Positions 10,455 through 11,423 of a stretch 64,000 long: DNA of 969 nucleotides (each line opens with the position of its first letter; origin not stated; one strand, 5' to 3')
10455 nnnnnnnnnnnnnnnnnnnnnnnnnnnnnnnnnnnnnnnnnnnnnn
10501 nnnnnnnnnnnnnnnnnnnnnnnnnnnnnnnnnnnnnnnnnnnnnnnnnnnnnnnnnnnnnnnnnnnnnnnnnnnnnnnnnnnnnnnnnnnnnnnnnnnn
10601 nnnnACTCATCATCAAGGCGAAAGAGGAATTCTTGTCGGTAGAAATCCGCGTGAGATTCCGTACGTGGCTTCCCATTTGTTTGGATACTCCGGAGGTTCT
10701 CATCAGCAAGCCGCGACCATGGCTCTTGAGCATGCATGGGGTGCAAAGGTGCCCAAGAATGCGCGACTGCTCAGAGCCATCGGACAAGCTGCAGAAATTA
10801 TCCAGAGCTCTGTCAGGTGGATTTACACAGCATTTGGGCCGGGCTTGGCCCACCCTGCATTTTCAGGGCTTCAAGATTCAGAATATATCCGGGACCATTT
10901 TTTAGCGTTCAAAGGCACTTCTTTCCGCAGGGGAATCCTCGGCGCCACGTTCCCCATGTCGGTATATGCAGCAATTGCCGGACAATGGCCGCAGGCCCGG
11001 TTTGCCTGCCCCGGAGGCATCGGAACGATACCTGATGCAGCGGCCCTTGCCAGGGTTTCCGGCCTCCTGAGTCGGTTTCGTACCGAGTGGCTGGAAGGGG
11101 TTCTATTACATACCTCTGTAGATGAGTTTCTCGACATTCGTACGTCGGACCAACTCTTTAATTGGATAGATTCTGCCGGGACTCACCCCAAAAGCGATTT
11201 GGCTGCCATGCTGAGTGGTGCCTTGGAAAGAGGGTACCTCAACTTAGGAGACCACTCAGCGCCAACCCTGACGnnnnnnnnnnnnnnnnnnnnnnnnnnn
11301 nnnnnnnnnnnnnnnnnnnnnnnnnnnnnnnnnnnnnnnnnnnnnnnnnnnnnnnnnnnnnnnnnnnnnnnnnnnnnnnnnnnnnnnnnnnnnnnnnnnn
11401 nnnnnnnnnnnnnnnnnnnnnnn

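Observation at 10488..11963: [NiFe]-hydrogenase large-subunit homologue that has lost its Ni-Fe cysteine ligands, with no small subunit, coupled to the cox-cluster TetR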

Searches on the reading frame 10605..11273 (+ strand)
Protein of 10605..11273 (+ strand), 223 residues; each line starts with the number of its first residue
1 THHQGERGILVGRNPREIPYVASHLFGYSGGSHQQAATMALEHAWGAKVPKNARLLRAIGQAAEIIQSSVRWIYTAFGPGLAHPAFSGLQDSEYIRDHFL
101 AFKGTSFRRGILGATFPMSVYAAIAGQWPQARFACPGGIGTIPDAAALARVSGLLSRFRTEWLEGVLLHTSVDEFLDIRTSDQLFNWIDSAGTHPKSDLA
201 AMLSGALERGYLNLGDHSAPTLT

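Call 38: find_related_loci(query=A3, collection=genome_contigs, flank=10000)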
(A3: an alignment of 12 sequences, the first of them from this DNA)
Query A3 (223 aa) in genome_contigs; peptide patterns used: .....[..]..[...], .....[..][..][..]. (x = any residue, [..] = any of these).
160 stretches matched a pattern; 17 encode a relative of the query (tblastn E <= 1e-3); 17 distinct loci.
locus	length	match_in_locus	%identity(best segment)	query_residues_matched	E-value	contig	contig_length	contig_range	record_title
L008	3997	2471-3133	48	3-223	8e-63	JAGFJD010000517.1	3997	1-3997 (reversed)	MAG: Phaeodactylibacter sp. isolate mag.14 k127_4244476, whole genome shotgun sequence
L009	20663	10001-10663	47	3-223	3e-62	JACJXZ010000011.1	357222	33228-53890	MAG: Lewinellaceae bacterium isolate HK-STAS-BACT-25 HK-STAS-BACT-25_11, whole genome shotgun sequence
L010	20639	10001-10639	47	3-215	7e-60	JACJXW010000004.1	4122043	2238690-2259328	MAG: Lewinellaceae bacterium isolate HK-STAS-BACT-22 HK-STAS-BACT-22_4, whole genome shotgun sequence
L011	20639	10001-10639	47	3-215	2e-59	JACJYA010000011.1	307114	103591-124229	MAG: Lewinellaceae bacterium isolate HK-STAS-BACT-26 HK-STAS-BACT-26_11, whole genome shotgun sequence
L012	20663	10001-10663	45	3-223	8e-59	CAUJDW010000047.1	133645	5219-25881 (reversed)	MAG: Bacteroidota bacterium isolate KLAP184 genome assembly, contig: KLAP184_475780, whole genome shotgun sequence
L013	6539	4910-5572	45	3-223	4e-59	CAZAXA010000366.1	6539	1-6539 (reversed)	MAG TPA_asm: uncultured Phaeodactylibacter sp. isolate SRP329715_co2_390 genome assembly, contig: NODE_20391_length_6539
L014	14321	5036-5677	46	3-216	2e-58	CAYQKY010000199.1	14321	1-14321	MAG TPA_asm: uncultured Phaeodactylibacter sp. isolate SRP329715_co2_310 genome assembly, contig: NODE_7979_length_14321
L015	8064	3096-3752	45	3-222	6e-58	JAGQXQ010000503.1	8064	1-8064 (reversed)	MAG: Phaeodactylibacter sp. isolate HKST-UBA43 2014-04-01_1_(paired)_contig_53376, whole genome shotgun sequence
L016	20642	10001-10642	45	3-216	8e-58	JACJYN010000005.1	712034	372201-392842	MAG: Lewinellaceae bacterium isolate HK-STAS-BACT-39 HK-STAS-BACT-39_5, whole genome shotgun sequence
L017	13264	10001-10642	44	3-215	4e-56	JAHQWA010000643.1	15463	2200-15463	MAG: Saprospiraceae bacterium isolate MAG.096 Posi_096-P76282, whole genome shotgun sequence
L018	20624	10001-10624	46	3-210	3e-56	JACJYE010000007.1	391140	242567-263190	MAG: Lewinellaceae bacterium isolate HK-STAS-BACT-30 HK-STAS-BACT-30_7, whole genome shotgun sequence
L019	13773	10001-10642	44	3-215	3e-55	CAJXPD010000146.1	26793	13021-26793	MAG TPA_asm: uncultured Lewinella sp. isolate SRR3880209_bin.3_MetaBAT_v2.12.1_MAG genome assembly, contig: NODE_266_len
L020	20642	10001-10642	43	3-215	5e-55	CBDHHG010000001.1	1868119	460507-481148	MAG: Saprospiraceae bacterium isolate 0686931a-47d0-4a04-b860-bc07bf0ef539 genome assembly, contig: contig_1, whole geno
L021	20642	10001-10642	43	3-215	1e-54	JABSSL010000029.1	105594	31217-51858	MAG: Saprospiraceae bacterium isolate DT_111 DT-Saprospiraceae-2_scaffold_29, whole genome shotgun sequence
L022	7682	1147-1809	39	3-223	2e-54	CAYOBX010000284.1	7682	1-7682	MAG TPA_asm: uncultured Saprospiraceae bacterium isolate SRP065251_co1_50 genome assembly, contig: NODE_7827_length_7682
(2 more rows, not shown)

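Call 74: find_related_loci(query=A3, collection=metagenome_contigs, flank=10000)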
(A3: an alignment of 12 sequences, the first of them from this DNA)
Query A3 (223 aa) in metagenome_contigs; peptide patterns used: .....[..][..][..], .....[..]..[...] (x = any residue, [..] = any of these).
432 stretches matched a pattern; 4 encode a relative of the query (tblastn E <= 1e-3); 4 distinct loci.
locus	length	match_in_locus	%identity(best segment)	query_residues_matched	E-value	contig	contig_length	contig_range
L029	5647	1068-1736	98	1-223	3e-150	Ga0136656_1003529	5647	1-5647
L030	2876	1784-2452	98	1-223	1e-156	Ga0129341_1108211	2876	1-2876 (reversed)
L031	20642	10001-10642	42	3-215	5e-58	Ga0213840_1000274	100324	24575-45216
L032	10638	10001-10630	44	3-211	2e-55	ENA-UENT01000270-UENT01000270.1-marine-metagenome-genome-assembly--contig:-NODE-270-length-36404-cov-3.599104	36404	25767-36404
